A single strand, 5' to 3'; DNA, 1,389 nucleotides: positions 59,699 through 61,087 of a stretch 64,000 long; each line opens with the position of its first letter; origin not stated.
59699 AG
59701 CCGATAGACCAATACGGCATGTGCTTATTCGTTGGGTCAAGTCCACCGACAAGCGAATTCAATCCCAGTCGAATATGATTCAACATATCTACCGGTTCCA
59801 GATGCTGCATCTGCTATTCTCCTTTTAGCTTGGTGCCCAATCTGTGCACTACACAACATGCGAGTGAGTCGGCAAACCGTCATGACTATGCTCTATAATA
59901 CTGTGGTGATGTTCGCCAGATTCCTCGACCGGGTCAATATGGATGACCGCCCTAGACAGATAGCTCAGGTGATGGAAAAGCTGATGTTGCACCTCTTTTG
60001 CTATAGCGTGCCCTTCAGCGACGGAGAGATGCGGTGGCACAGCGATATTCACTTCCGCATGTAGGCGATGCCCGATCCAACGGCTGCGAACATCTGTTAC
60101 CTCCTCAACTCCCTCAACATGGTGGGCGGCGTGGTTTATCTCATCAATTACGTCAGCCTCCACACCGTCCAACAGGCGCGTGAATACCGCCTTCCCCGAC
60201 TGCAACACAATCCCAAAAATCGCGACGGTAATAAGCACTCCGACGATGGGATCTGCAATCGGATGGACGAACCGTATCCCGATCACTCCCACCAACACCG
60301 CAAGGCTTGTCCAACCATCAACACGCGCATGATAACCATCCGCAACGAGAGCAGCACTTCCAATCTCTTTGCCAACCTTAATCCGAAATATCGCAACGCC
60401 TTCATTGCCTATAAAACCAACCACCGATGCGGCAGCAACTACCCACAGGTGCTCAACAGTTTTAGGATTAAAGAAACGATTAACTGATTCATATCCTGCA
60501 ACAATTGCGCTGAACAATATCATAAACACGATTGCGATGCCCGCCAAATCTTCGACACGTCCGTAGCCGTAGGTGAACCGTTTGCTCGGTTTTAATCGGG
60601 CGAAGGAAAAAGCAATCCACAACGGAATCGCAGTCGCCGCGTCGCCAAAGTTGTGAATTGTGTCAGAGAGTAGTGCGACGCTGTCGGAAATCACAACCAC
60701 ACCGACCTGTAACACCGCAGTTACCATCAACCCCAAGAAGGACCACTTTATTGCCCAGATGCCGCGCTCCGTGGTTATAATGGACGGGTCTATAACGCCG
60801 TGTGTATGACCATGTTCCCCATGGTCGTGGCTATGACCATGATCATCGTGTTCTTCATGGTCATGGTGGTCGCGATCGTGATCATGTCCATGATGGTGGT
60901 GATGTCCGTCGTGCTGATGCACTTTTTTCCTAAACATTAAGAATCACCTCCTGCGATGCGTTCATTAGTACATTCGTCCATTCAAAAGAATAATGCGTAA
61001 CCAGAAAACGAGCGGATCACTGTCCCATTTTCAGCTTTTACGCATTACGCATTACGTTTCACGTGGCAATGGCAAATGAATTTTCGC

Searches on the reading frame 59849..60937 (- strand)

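Call 55: search_protein_families(library=pfam, proteins=[window:59849-60937:-], max_evalue=0.0001)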
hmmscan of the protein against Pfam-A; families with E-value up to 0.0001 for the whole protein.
window:59849-60937:- (362 aa): 2 families
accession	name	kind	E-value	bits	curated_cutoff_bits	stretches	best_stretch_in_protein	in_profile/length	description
PF01545.26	Cation_efflux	-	1.1e-38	133.5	26.6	1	66-256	4-198/198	Cation efflux family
PF16916.11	ZT_dimer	-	1.7e-14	54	26.7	1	261-336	3-77/78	Dimerisation domain of Zinc Transporter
